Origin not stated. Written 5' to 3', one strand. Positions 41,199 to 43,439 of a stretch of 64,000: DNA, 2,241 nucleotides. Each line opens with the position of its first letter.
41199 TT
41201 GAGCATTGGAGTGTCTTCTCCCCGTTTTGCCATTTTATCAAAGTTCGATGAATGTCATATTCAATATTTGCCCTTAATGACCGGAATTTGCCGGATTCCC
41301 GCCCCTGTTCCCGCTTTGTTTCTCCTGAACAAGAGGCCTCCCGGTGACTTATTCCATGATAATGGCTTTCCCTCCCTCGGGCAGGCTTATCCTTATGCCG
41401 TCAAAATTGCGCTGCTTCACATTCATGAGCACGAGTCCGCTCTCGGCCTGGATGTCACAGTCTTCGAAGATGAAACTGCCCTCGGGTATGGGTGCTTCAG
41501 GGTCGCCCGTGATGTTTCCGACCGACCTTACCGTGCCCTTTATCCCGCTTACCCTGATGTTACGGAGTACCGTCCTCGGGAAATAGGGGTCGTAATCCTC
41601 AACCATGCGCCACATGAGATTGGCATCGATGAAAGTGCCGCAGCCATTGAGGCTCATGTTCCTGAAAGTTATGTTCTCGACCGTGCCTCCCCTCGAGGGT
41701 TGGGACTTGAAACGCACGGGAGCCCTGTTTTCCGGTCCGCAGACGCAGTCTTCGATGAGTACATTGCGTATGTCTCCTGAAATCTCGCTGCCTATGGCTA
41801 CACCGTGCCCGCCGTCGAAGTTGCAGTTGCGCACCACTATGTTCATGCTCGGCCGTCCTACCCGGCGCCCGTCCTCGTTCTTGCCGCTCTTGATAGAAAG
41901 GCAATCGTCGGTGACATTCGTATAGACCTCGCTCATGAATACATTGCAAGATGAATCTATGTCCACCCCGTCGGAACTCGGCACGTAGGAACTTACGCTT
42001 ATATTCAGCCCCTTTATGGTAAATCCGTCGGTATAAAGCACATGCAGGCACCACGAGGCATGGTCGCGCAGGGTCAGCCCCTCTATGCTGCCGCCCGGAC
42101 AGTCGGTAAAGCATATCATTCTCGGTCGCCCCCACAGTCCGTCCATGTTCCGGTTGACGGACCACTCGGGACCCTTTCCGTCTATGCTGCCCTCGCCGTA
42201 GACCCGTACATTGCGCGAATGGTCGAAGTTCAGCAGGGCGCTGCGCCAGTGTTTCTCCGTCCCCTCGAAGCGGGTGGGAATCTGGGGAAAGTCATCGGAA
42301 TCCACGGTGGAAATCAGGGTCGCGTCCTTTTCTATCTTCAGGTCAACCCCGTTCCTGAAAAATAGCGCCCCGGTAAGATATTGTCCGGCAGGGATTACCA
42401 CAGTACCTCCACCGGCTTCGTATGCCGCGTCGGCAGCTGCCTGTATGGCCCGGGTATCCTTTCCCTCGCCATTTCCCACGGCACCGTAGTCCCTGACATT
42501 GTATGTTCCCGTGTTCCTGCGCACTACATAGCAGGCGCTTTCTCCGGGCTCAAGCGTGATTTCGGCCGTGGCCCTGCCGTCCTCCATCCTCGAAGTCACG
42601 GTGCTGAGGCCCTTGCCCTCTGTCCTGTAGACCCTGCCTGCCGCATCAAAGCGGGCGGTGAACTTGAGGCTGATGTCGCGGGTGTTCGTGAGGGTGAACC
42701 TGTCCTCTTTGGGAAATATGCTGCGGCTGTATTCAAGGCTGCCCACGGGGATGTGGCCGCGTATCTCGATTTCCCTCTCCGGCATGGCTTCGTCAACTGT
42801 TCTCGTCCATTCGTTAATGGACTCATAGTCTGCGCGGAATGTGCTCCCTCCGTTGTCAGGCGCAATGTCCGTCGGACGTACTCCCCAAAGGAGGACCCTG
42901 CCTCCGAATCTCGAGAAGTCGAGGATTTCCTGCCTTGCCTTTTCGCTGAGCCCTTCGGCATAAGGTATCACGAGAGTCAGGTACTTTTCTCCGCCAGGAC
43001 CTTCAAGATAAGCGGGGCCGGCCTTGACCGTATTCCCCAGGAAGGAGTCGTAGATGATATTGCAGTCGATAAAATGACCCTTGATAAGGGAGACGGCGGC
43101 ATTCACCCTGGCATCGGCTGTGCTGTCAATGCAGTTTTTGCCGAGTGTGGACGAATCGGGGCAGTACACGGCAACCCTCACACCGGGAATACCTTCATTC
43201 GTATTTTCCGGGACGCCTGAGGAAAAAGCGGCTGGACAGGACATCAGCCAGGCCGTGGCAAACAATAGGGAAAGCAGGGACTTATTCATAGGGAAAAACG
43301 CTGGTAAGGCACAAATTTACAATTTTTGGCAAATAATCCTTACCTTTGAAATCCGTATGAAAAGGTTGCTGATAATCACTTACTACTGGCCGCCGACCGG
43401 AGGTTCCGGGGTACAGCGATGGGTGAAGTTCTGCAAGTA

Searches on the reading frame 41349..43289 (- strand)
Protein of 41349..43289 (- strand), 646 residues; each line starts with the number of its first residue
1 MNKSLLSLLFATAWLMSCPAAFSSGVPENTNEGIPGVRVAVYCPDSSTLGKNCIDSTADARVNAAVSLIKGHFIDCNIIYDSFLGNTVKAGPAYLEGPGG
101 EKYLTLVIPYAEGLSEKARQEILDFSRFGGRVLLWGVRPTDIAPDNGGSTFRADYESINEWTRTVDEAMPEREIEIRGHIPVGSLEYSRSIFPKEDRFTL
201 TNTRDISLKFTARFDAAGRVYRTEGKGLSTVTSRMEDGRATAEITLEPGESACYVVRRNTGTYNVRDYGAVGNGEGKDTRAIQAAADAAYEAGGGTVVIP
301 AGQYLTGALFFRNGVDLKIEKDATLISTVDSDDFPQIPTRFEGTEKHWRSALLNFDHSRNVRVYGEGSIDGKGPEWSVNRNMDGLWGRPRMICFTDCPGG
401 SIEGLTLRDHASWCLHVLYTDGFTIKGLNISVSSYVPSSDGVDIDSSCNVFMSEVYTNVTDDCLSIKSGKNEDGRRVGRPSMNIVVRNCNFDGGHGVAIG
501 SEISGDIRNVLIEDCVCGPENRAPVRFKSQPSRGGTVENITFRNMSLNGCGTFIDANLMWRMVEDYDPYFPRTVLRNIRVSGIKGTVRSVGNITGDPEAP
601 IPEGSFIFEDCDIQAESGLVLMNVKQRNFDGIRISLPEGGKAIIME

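Call 64: search_protein_families(library=pfam, proteins=[window:41349-43289:-], max_evalue=0.00001)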
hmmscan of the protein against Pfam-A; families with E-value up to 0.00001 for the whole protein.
window:41349-43289:- (646 aa): 2 families
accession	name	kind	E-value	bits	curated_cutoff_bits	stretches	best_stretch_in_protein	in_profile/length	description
PF00295.23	Glyco_hydro_28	-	1.4e-34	120.1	22.9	1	339-615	39-308/324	Glycosyl hydrolases family 28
PF12708.12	Pect-lyase_RHGA_epim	-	5e-09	36.7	27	1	264-306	3-46/213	Rhamnogalacturonase A/epimerase, pectate lyase-like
